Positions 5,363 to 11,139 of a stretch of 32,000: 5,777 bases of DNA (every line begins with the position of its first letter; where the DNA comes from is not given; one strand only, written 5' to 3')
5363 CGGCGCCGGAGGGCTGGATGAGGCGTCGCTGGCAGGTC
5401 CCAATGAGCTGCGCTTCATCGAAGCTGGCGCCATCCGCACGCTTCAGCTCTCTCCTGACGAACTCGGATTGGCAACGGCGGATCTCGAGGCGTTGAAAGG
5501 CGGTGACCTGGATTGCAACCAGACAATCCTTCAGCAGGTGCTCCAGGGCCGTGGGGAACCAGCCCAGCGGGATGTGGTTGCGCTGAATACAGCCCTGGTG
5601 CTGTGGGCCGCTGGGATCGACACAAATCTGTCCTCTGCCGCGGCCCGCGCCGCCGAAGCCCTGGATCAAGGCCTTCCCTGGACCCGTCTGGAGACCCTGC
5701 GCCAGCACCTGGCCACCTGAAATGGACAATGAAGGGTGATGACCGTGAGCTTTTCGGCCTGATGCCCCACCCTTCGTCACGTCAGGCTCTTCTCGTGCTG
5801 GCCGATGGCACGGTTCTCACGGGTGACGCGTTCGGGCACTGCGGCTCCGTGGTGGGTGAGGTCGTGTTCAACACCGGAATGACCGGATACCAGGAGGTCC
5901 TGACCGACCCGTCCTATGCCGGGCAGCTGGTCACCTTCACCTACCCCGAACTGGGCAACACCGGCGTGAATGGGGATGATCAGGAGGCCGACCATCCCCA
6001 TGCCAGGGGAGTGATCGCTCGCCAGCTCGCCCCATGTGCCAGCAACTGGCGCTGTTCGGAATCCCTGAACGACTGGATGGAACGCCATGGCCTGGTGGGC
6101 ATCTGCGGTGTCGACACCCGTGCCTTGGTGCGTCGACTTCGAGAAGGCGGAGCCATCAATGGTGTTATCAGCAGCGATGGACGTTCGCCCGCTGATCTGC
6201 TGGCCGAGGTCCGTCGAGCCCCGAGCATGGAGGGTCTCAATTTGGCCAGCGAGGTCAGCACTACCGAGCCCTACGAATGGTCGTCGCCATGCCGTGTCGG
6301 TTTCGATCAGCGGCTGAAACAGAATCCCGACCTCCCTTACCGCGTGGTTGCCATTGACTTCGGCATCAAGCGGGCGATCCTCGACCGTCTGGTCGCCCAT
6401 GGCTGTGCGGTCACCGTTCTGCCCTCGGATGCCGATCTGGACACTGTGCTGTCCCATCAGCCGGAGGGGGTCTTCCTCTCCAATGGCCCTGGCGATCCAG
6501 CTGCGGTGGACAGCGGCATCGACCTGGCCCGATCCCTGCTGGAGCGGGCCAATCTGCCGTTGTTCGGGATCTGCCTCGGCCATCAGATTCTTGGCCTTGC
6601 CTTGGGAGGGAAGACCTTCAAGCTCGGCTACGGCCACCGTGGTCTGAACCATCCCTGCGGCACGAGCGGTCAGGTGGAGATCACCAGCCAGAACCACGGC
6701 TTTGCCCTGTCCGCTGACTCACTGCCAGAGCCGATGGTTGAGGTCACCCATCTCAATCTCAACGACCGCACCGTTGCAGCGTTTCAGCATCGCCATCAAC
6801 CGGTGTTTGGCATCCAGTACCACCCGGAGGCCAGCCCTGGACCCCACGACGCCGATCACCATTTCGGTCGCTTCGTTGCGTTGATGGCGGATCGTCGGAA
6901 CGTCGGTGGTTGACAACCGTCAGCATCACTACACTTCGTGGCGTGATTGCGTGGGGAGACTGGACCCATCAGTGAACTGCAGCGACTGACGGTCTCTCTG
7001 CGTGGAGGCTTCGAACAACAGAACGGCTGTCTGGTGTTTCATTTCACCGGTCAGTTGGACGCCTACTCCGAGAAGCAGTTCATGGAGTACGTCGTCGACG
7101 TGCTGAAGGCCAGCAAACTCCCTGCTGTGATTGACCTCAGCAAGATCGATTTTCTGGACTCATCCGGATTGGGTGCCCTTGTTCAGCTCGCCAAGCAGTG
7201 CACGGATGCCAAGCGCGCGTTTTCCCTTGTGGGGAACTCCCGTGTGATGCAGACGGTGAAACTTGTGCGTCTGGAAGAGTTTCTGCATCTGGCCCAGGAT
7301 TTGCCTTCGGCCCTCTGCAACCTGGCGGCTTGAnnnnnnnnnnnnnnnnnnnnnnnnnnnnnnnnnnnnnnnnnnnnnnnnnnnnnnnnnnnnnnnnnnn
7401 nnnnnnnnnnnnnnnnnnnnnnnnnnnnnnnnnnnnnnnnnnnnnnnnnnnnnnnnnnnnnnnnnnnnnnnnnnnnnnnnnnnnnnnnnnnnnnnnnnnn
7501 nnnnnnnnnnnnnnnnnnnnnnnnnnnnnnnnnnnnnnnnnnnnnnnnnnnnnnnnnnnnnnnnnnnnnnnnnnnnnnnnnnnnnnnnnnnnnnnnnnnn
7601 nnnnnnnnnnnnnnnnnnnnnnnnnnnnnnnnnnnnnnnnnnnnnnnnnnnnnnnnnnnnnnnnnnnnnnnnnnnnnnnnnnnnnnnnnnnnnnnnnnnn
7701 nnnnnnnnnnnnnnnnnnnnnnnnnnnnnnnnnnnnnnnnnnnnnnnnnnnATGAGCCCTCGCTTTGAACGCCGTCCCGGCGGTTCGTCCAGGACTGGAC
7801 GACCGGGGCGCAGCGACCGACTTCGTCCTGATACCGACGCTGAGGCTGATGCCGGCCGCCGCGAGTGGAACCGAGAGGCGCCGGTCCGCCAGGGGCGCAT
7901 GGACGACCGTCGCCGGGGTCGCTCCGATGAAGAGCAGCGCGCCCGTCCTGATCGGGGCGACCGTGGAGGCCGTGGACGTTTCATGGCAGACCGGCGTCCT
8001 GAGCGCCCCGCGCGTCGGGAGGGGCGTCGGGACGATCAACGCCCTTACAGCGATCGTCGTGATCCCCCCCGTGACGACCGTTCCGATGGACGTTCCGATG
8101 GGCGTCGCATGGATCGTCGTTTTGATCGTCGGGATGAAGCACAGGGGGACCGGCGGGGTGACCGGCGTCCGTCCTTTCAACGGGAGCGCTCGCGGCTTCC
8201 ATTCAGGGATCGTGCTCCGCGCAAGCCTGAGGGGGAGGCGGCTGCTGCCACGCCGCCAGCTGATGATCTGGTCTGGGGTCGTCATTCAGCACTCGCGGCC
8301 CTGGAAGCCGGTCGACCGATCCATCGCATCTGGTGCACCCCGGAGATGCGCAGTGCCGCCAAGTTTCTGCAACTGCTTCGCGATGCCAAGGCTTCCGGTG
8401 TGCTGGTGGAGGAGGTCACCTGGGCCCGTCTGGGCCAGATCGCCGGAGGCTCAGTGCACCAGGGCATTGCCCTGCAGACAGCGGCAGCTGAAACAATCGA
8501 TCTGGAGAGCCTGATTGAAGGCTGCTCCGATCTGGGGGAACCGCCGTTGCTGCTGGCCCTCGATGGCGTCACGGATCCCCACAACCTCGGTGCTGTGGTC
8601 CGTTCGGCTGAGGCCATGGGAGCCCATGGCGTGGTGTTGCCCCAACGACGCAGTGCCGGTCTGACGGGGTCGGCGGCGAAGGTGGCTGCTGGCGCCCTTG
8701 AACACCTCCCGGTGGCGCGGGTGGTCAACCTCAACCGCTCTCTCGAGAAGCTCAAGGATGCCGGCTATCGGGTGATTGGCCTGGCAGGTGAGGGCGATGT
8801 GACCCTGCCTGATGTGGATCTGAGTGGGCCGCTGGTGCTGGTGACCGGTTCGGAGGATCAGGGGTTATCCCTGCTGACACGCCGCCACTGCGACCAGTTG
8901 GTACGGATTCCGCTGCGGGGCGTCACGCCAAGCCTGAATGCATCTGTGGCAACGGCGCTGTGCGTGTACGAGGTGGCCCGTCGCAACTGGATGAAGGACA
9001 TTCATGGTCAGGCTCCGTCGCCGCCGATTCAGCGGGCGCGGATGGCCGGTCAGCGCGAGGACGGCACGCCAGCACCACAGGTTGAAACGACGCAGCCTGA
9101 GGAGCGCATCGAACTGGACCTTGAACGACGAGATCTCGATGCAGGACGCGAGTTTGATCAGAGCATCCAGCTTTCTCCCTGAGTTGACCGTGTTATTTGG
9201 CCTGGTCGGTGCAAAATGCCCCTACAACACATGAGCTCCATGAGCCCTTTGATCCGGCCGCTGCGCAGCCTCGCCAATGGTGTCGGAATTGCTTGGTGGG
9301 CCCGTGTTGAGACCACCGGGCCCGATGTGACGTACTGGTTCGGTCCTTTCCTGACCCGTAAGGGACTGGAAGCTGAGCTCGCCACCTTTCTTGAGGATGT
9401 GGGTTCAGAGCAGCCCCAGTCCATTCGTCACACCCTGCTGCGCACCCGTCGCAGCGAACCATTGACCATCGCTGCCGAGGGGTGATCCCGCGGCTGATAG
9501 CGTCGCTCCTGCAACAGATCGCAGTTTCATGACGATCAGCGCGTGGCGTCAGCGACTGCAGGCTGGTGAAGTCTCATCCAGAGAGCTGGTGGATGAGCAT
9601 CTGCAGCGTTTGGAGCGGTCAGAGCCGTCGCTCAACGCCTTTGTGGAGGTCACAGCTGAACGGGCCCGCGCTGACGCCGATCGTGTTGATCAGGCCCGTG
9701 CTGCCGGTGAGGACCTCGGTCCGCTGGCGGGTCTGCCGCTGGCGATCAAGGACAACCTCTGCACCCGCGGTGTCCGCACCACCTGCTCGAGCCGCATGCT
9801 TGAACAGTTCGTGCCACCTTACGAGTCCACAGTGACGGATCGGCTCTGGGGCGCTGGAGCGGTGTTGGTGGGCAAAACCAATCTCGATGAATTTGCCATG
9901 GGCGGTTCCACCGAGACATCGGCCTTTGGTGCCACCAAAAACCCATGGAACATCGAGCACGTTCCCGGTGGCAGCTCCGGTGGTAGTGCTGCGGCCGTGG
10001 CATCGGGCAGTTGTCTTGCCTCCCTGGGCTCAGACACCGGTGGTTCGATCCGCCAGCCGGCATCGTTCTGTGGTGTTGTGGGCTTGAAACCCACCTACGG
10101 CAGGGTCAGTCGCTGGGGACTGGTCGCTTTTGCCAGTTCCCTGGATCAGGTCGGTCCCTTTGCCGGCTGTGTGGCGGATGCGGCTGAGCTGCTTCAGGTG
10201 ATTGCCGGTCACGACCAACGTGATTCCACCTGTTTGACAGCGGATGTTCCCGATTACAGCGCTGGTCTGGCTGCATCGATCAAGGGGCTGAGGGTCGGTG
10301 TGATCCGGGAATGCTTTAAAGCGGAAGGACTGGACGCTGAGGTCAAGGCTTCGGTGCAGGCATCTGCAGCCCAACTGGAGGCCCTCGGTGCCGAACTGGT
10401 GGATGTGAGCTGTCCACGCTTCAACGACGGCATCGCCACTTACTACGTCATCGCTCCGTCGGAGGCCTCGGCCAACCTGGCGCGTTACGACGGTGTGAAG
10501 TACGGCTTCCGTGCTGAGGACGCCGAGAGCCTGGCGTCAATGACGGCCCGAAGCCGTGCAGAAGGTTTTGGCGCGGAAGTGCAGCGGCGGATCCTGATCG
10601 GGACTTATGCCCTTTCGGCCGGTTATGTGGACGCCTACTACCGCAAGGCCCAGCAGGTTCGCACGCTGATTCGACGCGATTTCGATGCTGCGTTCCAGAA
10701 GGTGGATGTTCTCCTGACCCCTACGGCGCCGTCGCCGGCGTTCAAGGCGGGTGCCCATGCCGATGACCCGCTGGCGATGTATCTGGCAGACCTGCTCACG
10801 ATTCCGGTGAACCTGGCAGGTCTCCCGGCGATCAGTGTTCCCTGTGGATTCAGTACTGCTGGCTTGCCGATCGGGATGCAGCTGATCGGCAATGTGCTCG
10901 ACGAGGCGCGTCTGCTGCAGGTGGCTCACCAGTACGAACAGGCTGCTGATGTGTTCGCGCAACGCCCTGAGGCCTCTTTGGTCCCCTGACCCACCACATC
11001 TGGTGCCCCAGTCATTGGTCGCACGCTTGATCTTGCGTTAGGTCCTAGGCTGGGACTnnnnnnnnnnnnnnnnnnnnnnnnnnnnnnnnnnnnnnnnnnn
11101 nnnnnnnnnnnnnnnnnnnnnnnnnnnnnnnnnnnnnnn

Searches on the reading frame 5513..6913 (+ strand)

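Call 52: search_protein_families(library=pfam, proteins=[window:5513-6913:+], max_evalue=0.001)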
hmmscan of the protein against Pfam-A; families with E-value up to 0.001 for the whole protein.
window:5513-6913:+ (466 aa): 3 families
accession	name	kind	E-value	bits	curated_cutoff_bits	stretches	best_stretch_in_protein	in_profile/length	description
PF00988.28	CPSase_sm_chain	-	1.8e-51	173.7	27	1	94-219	1-126/126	Carbamoyl-phosphate synthase small chain, CPSase domain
PF00117.34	GATase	-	2.9e-46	158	22.8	1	280-455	2-188/190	Glutamine amidotransferase class-I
PF07722.19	Peptidase_C26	-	2.4e-07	31.2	20.5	1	340-371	99-129/219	Peptidase C26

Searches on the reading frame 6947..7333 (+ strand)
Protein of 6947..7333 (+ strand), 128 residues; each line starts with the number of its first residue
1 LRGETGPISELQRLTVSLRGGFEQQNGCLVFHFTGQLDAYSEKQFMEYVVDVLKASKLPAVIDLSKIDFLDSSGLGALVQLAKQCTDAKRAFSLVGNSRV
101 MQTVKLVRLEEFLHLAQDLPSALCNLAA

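Call 52: search_protein_families(library=pfam, proteins=[window:6947-7333:+], max_evalue=0.001)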
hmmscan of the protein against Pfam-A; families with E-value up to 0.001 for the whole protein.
window:6947-7333:+ (128 aa): 2 families
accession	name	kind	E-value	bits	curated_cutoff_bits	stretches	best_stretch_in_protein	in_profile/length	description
PF01740.26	STAS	-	1.3e-17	63.9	22.6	1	23-121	5-105/106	STAS domain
PF13466.11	STAS_2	-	6.5e-11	42.7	29.2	1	33-109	3-79/80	STAS domain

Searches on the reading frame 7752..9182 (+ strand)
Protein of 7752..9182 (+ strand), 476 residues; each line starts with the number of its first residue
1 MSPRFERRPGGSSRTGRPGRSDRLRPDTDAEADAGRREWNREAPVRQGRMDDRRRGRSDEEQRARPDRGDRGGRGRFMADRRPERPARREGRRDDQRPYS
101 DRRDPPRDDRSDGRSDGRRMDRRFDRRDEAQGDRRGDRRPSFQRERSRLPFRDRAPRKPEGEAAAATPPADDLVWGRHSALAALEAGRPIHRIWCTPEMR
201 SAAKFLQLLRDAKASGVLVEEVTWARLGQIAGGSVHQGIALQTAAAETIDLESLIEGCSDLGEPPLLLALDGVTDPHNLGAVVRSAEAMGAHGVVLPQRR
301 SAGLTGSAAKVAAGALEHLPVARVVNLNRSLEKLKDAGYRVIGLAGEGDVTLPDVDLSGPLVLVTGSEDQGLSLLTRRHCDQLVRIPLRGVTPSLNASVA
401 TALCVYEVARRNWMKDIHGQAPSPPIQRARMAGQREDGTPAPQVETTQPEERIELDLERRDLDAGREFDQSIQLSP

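Call 52: search_protein_families(library=pfam, proteins=[window:7752-9182:+], max_evalue=0.001)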
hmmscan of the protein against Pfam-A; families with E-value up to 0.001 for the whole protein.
window:7752-9182:+ (476 aa): 2 families
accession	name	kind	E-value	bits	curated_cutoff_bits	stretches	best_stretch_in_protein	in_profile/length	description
PF00588.24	SpoU_methylase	-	1.4e-38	132.6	29.7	1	266-406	2-142/142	SpoU rRNA Methylase family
PF08032.17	SpoU_sub_bind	-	9.9e-17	61.5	22.8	1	173-247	1-74/76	RNA 2'-O ribose methyltransferase substrate binding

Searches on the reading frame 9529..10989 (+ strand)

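Call 52: search_protein_families(library=pfam, proteins=[window:9529-10989:+], max_evalue=0.001)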
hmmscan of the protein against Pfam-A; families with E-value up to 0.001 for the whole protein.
window:9529-10989:+ (486 aa): 1 family
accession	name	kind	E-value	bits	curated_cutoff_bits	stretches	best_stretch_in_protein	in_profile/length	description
PF01425.27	Amidase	-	4e-164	547.3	27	1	19-463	1-445/445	Amidase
